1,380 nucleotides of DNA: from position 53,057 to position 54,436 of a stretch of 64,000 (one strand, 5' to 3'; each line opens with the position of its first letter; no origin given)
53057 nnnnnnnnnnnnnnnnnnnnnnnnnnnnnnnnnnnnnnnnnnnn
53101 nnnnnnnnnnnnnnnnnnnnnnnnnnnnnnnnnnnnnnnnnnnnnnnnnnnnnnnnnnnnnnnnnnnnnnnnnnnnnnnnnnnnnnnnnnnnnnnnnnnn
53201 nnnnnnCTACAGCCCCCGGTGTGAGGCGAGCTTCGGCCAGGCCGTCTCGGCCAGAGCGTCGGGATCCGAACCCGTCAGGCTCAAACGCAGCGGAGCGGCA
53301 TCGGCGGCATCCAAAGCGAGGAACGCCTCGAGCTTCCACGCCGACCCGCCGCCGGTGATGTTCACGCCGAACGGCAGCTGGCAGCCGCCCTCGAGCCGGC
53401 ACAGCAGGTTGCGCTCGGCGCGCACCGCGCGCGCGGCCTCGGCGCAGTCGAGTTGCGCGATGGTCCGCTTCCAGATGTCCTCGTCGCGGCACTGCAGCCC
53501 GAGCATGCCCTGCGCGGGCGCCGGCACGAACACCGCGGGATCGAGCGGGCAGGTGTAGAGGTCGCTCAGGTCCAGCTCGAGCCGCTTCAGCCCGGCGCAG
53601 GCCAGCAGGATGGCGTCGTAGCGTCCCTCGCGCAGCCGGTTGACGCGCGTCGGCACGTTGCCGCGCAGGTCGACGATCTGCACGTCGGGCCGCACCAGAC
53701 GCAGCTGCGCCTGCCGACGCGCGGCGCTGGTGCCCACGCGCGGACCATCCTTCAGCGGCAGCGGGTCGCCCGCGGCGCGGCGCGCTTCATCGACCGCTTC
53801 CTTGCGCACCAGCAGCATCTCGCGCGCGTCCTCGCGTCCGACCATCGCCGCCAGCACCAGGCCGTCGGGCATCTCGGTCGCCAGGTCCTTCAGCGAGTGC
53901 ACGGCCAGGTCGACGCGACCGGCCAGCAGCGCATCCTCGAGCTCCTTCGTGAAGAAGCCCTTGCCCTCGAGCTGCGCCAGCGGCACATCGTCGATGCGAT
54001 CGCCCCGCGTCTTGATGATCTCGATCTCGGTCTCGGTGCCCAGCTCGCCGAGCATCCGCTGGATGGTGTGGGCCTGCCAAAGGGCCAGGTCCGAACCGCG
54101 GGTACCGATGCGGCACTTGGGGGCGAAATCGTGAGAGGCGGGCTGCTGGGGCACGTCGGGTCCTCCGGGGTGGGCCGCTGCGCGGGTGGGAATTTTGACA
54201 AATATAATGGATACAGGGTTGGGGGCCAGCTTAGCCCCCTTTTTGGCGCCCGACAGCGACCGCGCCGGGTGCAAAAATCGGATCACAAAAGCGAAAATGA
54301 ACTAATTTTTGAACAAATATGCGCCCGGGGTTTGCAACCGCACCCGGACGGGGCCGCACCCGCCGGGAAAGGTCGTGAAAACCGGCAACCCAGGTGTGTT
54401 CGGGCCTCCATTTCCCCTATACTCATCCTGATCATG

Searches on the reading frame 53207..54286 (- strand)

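Call 14: search_protein_families(library=pfam, proteins=[window:53207-54286:-], max_evalue=0.001)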
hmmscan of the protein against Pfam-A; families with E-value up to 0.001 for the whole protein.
window:53207-54286:- (359 aa): 2 families
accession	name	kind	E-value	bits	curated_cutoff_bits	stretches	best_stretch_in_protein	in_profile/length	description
PF01379.25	Porphobil_deam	-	8.3e-71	238.2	22.1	1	59-270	2-202/207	Porphobilinogen deaminase, dipyromethane cofactor binding domain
PF03900.20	Porphobil_deamC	-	1.9e-06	28.6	26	1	286-309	2-25/74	Porphobilinogen deaminase, C-terminal domain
